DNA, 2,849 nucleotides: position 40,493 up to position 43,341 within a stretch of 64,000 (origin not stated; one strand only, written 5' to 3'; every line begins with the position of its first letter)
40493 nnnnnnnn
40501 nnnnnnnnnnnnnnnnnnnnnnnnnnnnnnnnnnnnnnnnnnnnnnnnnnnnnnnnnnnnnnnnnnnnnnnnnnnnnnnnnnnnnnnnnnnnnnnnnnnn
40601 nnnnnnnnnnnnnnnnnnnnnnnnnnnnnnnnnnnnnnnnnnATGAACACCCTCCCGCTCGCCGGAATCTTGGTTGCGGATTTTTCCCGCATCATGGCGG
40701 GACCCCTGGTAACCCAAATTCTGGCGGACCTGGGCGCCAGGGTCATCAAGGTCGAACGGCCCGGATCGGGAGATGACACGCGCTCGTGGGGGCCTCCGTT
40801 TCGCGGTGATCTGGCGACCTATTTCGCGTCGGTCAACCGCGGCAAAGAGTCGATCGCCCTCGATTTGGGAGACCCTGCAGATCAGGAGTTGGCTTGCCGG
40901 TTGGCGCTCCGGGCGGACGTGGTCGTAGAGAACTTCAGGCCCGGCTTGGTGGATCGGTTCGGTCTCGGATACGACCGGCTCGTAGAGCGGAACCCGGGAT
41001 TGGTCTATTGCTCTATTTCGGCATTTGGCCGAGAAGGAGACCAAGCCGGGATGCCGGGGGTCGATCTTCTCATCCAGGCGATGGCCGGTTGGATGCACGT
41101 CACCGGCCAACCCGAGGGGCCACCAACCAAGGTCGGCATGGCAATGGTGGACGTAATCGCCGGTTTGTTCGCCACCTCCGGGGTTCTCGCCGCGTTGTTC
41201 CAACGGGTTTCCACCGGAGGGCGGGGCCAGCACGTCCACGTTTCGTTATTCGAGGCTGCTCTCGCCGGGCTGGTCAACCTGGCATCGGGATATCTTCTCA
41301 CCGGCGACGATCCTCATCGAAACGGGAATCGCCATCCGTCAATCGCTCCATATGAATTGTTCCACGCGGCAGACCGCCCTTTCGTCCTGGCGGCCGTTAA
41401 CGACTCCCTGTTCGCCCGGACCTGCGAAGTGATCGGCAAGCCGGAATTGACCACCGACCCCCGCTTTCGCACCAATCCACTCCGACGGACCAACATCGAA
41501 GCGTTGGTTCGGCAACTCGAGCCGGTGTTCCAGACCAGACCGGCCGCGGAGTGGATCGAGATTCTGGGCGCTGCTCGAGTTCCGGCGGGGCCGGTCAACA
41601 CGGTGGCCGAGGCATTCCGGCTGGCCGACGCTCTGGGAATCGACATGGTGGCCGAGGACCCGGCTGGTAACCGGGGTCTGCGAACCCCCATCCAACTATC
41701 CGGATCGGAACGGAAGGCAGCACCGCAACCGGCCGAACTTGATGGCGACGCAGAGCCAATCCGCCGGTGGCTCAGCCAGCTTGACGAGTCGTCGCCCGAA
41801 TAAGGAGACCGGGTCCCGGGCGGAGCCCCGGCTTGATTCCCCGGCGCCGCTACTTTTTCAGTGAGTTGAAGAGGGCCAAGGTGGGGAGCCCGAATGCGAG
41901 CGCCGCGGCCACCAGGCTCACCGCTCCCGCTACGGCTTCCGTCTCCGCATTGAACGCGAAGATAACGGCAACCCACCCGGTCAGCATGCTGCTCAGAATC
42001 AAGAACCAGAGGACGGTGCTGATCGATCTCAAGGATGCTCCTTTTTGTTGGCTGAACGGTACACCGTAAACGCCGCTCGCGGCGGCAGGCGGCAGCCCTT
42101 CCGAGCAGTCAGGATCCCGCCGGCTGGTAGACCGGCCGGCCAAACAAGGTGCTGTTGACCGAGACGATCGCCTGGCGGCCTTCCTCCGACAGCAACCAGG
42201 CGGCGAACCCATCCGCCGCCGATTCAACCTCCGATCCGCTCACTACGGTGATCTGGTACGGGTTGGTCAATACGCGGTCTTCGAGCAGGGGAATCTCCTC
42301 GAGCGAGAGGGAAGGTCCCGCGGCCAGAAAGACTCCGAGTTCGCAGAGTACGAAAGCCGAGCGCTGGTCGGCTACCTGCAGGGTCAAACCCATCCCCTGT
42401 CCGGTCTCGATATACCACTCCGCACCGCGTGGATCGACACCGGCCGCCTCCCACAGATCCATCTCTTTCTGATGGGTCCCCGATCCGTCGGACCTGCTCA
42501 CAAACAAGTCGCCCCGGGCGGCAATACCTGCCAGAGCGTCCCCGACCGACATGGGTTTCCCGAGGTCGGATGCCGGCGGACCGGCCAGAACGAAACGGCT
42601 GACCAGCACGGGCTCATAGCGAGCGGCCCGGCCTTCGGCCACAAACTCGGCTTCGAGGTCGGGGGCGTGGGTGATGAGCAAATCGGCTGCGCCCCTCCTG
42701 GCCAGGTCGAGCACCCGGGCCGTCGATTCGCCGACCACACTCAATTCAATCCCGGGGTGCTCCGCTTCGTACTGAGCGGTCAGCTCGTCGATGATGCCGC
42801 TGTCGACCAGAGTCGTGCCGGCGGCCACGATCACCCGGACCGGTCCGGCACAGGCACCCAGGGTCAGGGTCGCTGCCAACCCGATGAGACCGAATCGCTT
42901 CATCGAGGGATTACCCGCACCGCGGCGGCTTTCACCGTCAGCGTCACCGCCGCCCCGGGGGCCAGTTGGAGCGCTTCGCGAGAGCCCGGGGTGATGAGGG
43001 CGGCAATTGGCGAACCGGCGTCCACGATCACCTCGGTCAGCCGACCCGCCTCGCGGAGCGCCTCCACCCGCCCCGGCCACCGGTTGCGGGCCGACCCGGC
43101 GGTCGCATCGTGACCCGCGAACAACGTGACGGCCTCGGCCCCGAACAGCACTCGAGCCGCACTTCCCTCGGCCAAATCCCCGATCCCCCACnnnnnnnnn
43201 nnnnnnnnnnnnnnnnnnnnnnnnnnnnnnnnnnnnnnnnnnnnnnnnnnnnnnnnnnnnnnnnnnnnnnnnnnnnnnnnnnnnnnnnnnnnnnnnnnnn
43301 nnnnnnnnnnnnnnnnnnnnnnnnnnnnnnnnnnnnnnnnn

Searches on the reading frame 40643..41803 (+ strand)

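Call 30: search_protein_families(library=pfam, proteins=[window:40643-41803:+])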
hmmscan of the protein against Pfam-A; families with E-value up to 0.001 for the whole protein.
window:40643-41803:+ (386 aa): 1 family
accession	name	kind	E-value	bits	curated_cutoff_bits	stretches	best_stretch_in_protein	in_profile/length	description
PF02515.22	CoA_transf_3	-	2.3e-119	399.2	23.3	1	6-360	1-356/366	CoA-transferase family III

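Call 87: search_protein_families(library=ncbifam, proteins=[window:40643-41803:+], max_evalue=1e-10)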
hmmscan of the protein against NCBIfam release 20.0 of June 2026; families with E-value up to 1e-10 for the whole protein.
window:40643-41803:+ (386 aa): 7 families
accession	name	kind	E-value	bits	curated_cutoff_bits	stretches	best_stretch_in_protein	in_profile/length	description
NF008511.0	PRK11430.1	equivalog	1.5e-94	317.3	522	1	5-377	9-379/381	CoA:oxalate CoA-transferase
NF052585.1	SucGlutTfsCaiB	equivalog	5.4e-94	315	750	1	3-358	5-369/394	succinate--glutarate CoA-transferase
NF041294.1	Scnl_mescCoAtase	equivalog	1.6e-75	254.7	700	1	7-360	5-359/381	succinyl-CoA:mesaconate CoA-transferase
NF003809.0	PRK05398.1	subfamily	7.9e-59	199.3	442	1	3-207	2-205/416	formyl-CoA transferase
TIGR03253.1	oxalate_frc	equivalog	8.8e-58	196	504.2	1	5-207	3-204/416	formyl-CoA transferase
NF002914.1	PRK03525.1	equivalog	7.4e-21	74.5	413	1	6-254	10-250/400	L-carnitine CoA-transferase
TIGR04253.1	mesacon_CoA_iso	equivalog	5e-20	71.9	725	1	6-325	3-325/403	2-methylfumaryl-CoA isomerase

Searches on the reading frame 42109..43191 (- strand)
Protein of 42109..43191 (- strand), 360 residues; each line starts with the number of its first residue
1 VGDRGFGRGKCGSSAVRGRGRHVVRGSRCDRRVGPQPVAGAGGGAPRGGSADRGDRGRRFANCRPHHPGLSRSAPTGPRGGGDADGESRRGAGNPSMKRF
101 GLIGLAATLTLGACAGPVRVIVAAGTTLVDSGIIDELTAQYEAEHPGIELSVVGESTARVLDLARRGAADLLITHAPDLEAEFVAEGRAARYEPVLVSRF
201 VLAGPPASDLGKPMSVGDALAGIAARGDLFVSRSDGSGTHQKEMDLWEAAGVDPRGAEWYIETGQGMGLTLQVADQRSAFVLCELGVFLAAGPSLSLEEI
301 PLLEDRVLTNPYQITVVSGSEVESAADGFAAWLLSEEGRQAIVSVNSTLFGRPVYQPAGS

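Call 53: search_protein_families(library=pfam, proteins=[window:42109-43191:-])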
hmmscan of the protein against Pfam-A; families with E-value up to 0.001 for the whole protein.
window:42109-43191:- (360 aa): 3 families
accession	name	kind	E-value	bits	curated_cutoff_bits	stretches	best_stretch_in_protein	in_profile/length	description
PF12849.12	PBP_like_2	-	3.3e-24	86.5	27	1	120-337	9-267/267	PBP superfamily domain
PF13531.11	SBP_bac_11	-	8.9e-14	52.2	25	1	128-342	9-221/227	Bacterial extracellular solute-binding protein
PF03466.25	LysR_substrate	-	7.1e-10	39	28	1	123-256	11-132/209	LysR substrate binding domain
